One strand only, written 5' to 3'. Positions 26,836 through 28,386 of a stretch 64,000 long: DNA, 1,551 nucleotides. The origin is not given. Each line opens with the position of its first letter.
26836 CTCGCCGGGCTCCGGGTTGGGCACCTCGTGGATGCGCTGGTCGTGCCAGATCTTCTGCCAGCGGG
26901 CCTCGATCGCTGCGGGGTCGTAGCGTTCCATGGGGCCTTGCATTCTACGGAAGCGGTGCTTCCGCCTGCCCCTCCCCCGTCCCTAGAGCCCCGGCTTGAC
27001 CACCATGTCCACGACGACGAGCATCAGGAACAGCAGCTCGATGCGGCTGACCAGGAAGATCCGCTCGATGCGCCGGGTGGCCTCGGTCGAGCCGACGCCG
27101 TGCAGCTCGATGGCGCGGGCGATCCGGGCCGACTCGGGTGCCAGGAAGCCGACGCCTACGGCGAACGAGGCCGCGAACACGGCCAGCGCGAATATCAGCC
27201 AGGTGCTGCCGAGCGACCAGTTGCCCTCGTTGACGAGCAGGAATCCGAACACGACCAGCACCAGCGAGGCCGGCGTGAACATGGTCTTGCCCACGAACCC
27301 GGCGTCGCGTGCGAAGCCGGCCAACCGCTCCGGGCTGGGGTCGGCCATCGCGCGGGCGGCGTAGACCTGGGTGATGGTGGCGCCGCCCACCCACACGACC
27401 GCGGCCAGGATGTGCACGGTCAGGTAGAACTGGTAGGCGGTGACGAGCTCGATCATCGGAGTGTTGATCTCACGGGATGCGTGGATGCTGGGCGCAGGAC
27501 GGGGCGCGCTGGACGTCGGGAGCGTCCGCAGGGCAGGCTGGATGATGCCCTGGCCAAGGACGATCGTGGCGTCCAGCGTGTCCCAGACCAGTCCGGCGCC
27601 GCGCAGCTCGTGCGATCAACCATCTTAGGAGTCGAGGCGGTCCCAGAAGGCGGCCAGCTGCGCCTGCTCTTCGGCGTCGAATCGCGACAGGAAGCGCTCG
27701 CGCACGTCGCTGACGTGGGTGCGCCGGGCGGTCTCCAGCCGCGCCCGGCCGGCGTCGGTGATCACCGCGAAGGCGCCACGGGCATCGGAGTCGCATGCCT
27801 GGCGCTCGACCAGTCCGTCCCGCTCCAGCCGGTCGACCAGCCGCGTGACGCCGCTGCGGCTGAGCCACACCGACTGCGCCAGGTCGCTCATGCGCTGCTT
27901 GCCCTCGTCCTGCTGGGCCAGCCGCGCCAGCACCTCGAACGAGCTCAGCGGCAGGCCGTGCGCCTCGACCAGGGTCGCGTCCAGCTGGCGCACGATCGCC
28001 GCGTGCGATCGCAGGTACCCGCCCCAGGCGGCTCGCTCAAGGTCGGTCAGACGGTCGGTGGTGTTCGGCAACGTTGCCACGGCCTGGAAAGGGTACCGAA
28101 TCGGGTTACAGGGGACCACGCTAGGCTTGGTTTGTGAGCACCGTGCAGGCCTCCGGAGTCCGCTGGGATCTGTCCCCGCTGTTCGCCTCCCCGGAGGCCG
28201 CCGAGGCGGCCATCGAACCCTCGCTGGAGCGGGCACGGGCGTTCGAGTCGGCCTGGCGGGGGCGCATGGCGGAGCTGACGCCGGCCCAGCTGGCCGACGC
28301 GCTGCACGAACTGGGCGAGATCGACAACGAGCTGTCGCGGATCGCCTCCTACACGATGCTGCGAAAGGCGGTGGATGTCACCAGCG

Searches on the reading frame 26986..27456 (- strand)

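Call 75: search_protein_families(library=pfam, proteins=[window:26986-27456:-], max_evalue=0.01)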
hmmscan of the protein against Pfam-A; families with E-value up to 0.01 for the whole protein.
window:26986-27456:- (157 aa): 2 families
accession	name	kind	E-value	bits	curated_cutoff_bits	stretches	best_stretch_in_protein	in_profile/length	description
PF10027.14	DUF2269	-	1.2e-13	51.9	28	1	13-155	5-150/150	Predicted integral membrane protein (DUF2269)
PF03653.18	UPF0093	-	0.00078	20.2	34.2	1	5-95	2-95/146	Uncharacterised protein family (UPF0093)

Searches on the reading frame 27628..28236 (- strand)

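Call 75: search_protein_families(library=pfam, proteins=[window:27628-28236:-], max_evalue=0.01)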
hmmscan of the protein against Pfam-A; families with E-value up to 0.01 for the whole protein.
window:27628-28236:- (203 aa): 10 families
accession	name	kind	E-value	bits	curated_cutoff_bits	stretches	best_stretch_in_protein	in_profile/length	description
PF12802.13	MarR_2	-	4.1e-12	46.5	27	1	93-153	1-60/61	MarR family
PF01047.28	MarR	-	7.5e-12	45.4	24.6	1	96-153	2-57/59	MarR family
PF09339.16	HTH_IclR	-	1.1e-05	25.6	22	1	100-146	6-51/52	IclR helix-turn-helix domain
PF13412.12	HTH_24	-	3.6e-05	23.7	21.9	1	109-144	13-48/48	Winged helix-turn-helix DNA-binding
PF04417.17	DUF501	-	0.0018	18.6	23.8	0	103-147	25-55/139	Protein of unknown function (DUF501)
PF13545.12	HTH_Crp_2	-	0.0021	18.4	27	1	115-145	24-55/70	Crp-like helix-turn-helix domain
PF13463.12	HTH_27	-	0.0041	17.8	22.2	1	110-163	15-68/68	Winged helix DNA-binding domain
PF25213.1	HVO_A0261_N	-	0.0046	17.3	35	0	106-172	17-76/86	HVO_A0261 N-terminal domain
PF01325.25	Fe_dep_repress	-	0.0049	17.5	26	1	108-145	17-54/60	Iron dependent repressor, N-terminal DNA binding domain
PF02082.26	Rrf2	-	0.0052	17.4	30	1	100-144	9-54/132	Iron-dependent Transcriptional regulator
